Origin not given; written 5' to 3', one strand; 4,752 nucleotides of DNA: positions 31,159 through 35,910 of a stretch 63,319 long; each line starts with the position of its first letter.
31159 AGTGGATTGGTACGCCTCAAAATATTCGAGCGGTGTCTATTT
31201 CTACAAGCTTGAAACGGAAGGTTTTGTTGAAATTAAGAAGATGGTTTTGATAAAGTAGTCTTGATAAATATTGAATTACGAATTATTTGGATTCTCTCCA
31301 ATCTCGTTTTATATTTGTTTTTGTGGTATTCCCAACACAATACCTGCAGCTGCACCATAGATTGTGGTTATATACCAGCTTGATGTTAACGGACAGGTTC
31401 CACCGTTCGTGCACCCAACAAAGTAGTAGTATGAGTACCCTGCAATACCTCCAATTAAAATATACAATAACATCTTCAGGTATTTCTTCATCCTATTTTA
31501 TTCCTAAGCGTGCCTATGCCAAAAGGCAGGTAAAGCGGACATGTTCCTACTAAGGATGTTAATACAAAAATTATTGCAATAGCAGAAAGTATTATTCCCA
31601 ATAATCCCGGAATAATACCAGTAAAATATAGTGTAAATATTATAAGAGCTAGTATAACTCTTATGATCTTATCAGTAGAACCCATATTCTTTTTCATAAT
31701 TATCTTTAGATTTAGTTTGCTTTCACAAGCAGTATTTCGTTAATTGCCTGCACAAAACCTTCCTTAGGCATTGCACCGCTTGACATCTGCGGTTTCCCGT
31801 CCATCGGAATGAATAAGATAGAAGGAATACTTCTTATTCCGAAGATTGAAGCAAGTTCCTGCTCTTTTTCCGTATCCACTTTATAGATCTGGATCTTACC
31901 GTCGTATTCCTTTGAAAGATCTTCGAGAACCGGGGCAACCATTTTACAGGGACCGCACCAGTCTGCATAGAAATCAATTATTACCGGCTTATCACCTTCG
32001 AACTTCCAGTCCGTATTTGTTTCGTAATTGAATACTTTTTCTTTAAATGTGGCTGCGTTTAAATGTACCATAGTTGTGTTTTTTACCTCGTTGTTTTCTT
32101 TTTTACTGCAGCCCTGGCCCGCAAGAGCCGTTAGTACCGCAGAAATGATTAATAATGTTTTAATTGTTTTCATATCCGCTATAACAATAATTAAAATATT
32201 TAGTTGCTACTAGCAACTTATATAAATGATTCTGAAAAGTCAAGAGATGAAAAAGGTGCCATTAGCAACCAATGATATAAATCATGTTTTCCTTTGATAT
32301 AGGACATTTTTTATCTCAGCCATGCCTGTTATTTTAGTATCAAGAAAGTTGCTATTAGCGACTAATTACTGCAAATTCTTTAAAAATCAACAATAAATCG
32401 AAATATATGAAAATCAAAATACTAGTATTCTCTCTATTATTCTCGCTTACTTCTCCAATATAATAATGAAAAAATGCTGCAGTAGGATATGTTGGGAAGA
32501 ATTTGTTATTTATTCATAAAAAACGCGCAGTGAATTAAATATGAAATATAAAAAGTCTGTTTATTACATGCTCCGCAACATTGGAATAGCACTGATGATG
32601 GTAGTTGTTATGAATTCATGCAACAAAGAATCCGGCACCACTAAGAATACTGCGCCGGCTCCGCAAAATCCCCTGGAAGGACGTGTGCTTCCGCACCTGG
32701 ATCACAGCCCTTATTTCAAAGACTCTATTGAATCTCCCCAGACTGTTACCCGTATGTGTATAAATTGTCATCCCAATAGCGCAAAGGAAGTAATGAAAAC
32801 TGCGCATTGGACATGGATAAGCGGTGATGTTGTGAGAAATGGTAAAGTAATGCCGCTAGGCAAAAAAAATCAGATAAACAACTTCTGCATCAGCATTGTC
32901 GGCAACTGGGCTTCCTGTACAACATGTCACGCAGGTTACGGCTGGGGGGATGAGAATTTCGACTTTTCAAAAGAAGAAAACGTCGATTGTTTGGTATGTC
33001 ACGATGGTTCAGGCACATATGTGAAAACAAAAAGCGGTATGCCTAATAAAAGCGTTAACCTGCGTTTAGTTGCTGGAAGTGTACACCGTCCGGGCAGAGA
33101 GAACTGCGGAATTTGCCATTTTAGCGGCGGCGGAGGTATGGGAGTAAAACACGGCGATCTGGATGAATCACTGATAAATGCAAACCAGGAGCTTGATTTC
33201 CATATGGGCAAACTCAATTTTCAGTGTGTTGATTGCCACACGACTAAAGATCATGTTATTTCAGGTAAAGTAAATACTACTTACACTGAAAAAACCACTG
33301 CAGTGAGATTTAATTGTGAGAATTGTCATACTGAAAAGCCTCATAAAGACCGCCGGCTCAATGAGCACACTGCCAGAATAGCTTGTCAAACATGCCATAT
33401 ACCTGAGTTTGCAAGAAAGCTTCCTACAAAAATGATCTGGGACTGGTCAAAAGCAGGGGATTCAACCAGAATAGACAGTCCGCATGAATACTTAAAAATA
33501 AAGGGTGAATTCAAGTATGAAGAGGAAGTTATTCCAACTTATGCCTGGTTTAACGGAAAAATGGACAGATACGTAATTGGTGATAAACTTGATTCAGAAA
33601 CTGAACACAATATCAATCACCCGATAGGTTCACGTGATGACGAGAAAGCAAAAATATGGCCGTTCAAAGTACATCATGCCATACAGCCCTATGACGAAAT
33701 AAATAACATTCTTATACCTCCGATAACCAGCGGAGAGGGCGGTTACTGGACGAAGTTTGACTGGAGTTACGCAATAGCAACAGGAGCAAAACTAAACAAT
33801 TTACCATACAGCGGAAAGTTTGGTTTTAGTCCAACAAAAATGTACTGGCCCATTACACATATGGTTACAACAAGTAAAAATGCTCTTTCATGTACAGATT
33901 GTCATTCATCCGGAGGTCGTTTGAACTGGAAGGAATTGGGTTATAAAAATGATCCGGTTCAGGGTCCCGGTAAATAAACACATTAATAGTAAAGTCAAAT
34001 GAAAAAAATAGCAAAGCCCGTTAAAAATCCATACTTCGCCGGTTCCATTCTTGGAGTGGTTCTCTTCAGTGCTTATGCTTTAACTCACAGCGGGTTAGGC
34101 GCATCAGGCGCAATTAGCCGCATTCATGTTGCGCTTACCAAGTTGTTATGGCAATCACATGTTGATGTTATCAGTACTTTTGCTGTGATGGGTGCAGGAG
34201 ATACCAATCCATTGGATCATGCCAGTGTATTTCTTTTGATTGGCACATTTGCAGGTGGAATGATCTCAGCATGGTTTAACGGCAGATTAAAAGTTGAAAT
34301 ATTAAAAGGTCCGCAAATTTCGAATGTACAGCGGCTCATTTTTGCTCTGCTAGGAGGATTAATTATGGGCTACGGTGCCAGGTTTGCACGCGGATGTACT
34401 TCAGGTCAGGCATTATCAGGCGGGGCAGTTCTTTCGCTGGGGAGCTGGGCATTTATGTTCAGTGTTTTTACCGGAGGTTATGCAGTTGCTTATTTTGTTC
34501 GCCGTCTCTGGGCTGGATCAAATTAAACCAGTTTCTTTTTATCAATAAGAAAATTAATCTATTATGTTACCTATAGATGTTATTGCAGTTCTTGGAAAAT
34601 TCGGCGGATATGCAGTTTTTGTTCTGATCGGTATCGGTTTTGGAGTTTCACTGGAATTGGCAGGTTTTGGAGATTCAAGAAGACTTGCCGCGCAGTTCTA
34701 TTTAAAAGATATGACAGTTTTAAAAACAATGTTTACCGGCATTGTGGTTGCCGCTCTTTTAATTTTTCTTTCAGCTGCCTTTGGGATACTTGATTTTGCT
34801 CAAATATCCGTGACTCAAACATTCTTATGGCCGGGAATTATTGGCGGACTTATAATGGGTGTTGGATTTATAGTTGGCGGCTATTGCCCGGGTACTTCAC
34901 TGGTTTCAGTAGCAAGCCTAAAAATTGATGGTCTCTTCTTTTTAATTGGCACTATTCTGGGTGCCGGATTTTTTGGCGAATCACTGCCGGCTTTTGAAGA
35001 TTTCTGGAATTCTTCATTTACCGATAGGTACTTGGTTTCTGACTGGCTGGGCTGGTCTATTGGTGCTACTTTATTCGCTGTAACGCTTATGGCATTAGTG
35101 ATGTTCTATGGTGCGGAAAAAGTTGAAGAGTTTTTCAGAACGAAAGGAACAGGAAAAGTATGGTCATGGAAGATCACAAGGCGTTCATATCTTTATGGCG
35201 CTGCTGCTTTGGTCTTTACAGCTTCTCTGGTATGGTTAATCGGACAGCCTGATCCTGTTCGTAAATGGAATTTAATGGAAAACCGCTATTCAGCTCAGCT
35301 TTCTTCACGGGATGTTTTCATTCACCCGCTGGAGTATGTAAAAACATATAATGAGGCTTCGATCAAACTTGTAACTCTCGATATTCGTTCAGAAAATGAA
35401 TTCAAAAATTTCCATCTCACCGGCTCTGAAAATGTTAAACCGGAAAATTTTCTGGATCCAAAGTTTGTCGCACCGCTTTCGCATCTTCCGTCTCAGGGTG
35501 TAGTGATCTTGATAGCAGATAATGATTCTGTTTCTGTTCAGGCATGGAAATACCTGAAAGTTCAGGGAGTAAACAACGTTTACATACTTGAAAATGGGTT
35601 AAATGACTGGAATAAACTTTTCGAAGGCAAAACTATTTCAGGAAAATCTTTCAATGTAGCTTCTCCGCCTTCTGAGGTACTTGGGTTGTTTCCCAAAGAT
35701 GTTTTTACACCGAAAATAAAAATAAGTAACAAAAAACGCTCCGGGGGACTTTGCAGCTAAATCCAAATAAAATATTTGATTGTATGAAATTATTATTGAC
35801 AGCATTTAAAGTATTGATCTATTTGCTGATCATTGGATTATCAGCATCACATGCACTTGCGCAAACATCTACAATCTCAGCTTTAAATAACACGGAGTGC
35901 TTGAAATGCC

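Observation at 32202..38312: A 17-bp palindromic operator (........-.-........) occurs five times and ties thioredoxin, a multiheme/YeeE operon, MarR and OsmC into one regulon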

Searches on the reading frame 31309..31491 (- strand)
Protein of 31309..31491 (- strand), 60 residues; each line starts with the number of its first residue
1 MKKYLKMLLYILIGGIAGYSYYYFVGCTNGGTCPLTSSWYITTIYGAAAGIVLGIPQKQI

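Call 5: search_protein_families(library=pfam, proteins=[window:31309-31491:-], max_evalue=0.01)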
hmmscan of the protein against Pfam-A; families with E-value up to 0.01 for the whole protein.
window:31309-31491:- (60 aa): 1 family
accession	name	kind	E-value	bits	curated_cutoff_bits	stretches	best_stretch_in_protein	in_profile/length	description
PF19628.4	DUF6132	-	5.4e-11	42.4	23.2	1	4-54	5-54/60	Family of unknown function (DUF6132)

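Call 6: search_protein_families(library=ncbifam, proteins=[window:31309-31491:-], max_evalue=0.01)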
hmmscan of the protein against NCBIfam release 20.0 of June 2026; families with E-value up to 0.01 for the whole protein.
window:31309-31491:- (60 aa): 0 families

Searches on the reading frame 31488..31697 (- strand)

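Call 5: search_protein_families(library=pfam, proteins=[window:31488-31697:-], max_evalue=0.01)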
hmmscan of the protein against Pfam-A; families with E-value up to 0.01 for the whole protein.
window:31488-31697:- (69 aa): 2 families
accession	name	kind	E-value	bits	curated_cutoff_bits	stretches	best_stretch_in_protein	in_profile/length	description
PF11127.14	YgaP-like_TM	-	1e-19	70.8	25.3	1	1-65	1-64/66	Inner membrane protein YgaP-like, transmembrane domain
PF13493.11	DUF4118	-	0.0077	16.4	28.4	1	11-52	27-68/107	Domain of unknown function (DUF4118)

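Call 6: search_protein_families(library=ncbifam, proteins=[window:31488-31697:-], max_evalue=0.01)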
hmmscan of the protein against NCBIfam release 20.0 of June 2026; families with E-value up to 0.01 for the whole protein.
window:31488-31697:- (69 aa): 0 families

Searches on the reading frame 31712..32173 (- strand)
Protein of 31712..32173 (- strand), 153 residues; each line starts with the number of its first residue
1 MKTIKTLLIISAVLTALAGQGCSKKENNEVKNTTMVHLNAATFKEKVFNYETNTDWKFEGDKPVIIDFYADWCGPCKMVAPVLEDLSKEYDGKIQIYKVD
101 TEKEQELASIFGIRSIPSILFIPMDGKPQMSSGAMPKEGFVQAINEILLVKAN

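Call 5: search_protein_families(library=pfam, proteins=[window:31712-32173:-], max_evalue=0.01)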
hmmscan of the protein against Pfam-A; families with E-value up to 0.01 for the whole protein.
window:31712-32173:- (153 aa): 10 families
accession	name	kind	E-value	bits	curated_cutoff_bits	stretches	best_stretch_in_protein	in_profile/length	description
PF00085.26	Thioredoxin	-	1.8e-26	92.6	23.5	1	44-145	11-102/103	Thioredoxin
PF13098.12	Thioredoxin_2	-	1.6e-09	38.5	27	1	61-143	5-103/104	Thioredoxin-like domain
PF13905.12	Thioredoxin_8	-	6.1e-06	26.9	27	1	62-91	2-31/94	Thioredoxin-like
PF00578.27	AhpC-TSA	-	1.3e-05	25.5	26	1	52-109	17-75/124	AhpC/TSA family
PF14595.12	Thioredoxin_9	-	3.1e-05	24.3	25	1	48-138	28-120/129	Thioredoxin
PF13899.12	Thioredoxin_7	-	0.00033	21.2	27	1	61-122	17-81/83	Thioredoxin-like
PF13192.12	Thioredoxin_3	-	0.0005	20.5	24.8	1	73-144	10-74/76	Thioredoxin domain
PF13728.12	TraF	-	0.00093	19.5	23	1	66-125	134-202/224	F plasmid transfer operon protein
PF04756.19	OST3_OST6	-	0.0011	18.9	27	1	73-132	46-111/294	OST3 / OST6 family, transporter family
PF00462.30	Glutaredoxin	-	0.0044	17.6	22.9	1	71-119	7-53/60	Glutaredoxin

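Call 6: search_protein_families(library=ncbifam, proteins=[window:31712-32173:-], max_evalue=0.01)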
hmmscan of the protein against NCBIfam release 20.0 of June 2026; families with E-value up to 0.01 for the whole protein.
window:31712-32173:- (153 aa): 17 families
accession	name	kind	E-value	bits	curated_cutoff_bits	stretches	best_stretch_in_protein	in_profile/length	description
TIGR01068.1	thioredoxin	equivalog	1.7e-32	111.6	96.8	1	53-146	6-99/101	thioredoxin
NF008229.0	PRK10996.1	equivalog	2.7e-27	95.2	125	1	41-148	31-139/141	thioredoxin TrxC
NF006898.0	PRK09381.1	equivalog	1e-18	67.7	138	1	58-126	18-86/109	thioredoxin TrxA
TIGR01126.1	pdi_dom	equivalog_domain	3.1e-17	62.8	107.2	1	59-146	12-103/105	protein disulfide-isomerase domain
TIGR01130.1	ER_PDI_fam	subfamily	2.3e-13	50.5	344.25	1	58-128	360-430/476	protein disulfide-isomerase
NF047697.1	ThioredTrxAClost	equivalog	6.8e-13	48.7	140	1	58-122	14-78/105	thioredoxin TrxA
NF045694.1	seleno_TsoB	exception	4e-10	38.4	805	1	59-128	472-549/572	rhodanese/DsbD fusion-like selenoprotein TsoB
NF002854.0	PRK03147.1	subfamily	1.8e-08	34.4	170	1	8-99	16-101/176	thiol-disulfide oxidoreductase ResA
NF001419.0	PRK00293.1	subfamily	1.8e-08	33.5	330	1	5-146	423-571/574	protein-disulfide reductase DsbD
TIGR00385.1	dsbE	subfamily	1.4e-07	31.3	123.15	1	27-106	27-105/173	DsbE family thiol:disulfide interchange protein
TIGR00411.1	redox_disulf_1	equivalog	3.6e-06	26.9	92.75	1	69-146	7-80/82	MJ0307 family thioredoxin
TIGR02738.1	TrbB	equivalog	0.00024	20.8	132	1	7-106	4-95/153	type-F conjugative transfer system pilin assembly thiol-disulfide isomerase TrbB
NF041202.1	StoA_CxxC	exception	0.0003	20.7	210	1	59-101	51-92/163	endospore biogenesis thiol-disulfide oxidoreductase StoA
NF047696.1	ThlDiSintTplARhiz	equivalog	0.0003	20.6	230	1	58-93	95-129/219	thiol:disulfide interchange protein TlpA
TIGR02187.2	PDO_seleno_TRX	equivalog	0.00055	19.3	185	1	62-125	17-81/209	protein disulfide oxidoreductase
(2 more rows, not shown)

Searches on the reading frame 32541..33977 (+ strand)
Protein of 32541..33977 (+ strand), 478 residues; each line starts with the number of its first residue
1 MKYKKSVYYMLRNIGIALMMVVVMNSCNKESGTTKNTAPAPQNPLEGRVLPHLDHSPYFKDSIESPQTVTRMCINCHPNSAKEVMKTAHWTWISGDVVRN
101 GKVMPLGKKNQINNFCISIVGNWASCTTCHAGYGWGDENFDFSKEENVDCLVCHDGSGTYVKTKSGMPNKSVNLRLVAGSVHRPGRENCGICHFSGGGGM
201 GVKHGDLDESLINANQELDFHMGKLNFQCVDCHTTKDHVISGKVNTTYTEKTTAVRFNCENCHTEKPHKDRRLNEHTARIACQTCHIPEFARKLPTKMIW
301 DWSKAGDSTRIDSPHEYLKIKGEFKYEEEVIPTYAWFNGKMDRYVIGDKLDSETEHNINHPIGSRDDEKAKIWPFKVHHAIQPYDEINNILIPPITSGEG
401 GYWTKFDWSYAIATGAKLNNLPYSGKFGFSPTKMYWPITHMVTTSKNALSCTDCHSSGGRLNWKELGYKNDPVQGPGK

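Call 5: search_protein_families(library=pfam, proteins=[window:32541-33977:+], max_evalue=0.01)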
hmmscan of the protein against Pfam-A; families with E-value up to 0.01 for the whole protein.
window:32541-33977:+ (478 aa): 6 families
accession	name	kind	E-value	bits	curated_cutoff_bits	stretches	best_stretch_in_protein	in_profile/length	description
PF11783.13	Cytochrome_cB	-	1e-58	198.4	22.1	1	297-457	1-172/173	Cytochrome c bacterial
PF14522.11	Cytochrome_C7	-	1.7e-12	47.4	24.8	2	218-286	5-66/67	Cytochrome c7 and related cytochrome c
PF22113.1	Mtrc-MtrF_II-IV_dom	-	3.3e-11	43.5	30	1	146-237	80-167/176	Outer membrane cytochrome MtrC/MtrF-like, domains II/IV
PF14537.11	Cytochrom_c3_2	-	2.8e-08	34.6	25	1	124-193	7-64/79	Cytochrome c3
PF09699.15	Paired_CXXCH_1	-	9.3e-06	25.7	20.6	0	125-156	8-38/41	Doubled CXXCH motif (Paired_CXXCH_1)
PF13435.11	Cytochrome_C554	-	0.00083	20.7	20.8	0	73-154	2-83/84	Cytochrome c554 and c-prime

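Call 6: search_protein_families(library=ncbifam, proteins=[window:32541-33977:+], max_evalue=0.01)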
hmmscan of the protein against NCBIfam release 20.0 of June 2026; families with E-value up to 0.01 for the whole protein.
window:32541-33977:+ (478 aa): 3 families
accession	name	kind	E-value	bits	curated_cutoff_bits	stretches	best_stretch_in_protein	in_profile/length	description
TIGR04315.1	octaheme_Shew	subfamily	6.4e-167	556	375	1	54-468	2-440/440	tetrathionate reductase family octaheme c-type cytochrome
TIGR03508.1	decahem_SO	subfamily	3.3e-06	26.7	192.2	0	186-288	34-126/258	DmsE family decaheme c-type cytochrome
TIGR03153.1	cytochr_NrfH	equivalog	5.3e-06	26.5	134.2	1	257-299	29-73/138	cytochrome c nitrite reductase small subunit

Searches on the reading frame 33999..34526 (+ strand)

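Call 5: search_protein_families(library=pfam, proteins=[window:33999-34526:+], max_evalue=0.01)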
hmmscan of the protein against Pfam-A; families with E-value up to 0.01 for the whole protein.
window:33999-34526:+ (175 aa): 1 family
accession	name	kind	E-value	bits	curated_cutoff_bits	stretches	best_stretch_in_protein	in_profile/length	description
PF04143.19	Sulf_transp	-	1.4e-21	77.8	27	1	6-161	174-309/310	Sulphur transport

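Call 6: search_protein_families(library=ncbifam, proteins=[window:33999-34526:+], max_evalue=0.01)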
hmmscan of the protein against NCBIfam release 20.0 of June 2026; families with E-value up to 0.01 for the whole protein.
window:33999-34526:+ (175 aa): 3 families
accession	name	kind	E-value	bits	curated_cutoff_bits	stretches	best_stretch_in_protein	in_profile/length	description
NF033796.1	selen_YedE_FdhT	exception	8.7e-13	48.2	350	1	10-166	8-157/387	selenium metabolism membrane protein YedE/FdhT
NF052577.1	ThSTportTsuASprch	equivalog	1.2e-07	31.4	400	1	78-167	243-327/330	thiosulfate transporter TsuA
NF041049.1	thio_trans_TsuA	exception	7.4e-06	25.3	645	1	61-167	238-335/348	thiosulfate utilization transporter TsuA/YeeE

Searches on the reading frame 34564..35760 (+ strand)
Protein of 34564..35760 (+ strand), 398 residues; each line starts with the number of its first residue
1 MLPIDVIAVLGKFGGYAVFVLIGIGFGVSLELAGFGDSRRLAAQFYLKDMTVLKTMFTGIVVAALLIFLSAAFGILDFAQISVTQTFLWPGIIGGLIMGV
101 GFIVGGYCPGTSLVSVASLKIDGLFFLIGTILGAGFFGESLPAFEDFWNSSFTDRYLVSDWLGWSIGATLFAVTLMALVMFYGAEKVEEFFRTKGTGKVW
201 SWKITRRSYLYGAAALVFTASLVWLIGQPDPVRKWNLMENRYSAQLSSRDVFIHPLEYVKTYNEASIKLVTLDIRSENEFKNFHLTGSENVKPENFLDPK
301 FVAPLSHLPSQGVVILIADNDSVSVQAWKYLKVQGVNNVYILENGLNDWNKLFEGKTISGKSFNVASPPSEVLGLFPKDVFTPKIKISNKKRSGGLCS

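Call 5: search_protein_families(library=pfam, proteins=[window:34564-35760:+], max_evalue=0.01)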
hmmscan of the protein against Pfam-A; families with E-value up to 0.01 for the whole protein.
window:34564-35760:+ (398 aa): 3 families
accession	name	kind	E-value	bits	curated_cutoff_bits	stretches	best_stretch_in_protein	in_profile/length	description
PF04143.19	Sulf_transp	-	4e-17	63.2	27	1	43-236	12-205/310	Sulphur transport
PF00581.25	Rhodanese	-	1.1e-10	42.3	22.2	1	269-351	14-101/102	Rhodanese-like domain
PF20398.3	DUF6691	-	0.0027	18.4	27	0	20-137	7-130/142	Family of unknown function (DUF6691)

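Call 6: search_protein_families(library=ncbifam, proteins=[window:34564-35760:+], max_evalue=0.01)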
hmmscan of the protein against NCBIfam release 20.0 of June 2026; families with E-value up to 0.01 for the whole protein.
window:34564-35760:+ (398 aa): 4 families
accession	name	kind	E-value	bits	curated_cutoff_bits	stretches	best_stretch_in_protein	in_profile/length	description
TIGR04112.1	seleno_YedE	equivalog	0.00026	20.3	200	1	41-137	210-305/337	YedE family putative selenium transporter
NF001195.0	PRK00162.1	equivalog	0.0018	18.6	102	1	269-356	21-103/108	thiosulfate sulfurtransferase GlpE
NF006444.0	PRK08762.1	equivalog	0.0023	16.6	449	1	254-351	15-109/387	molybdopterin-synthase adenylyltransferase MoeB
NF005902.0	PRK07878.1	equivalog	0.0055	15.6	647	0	245-354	281-386/392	adenylyltransferase/sulfurtransferase MoeZ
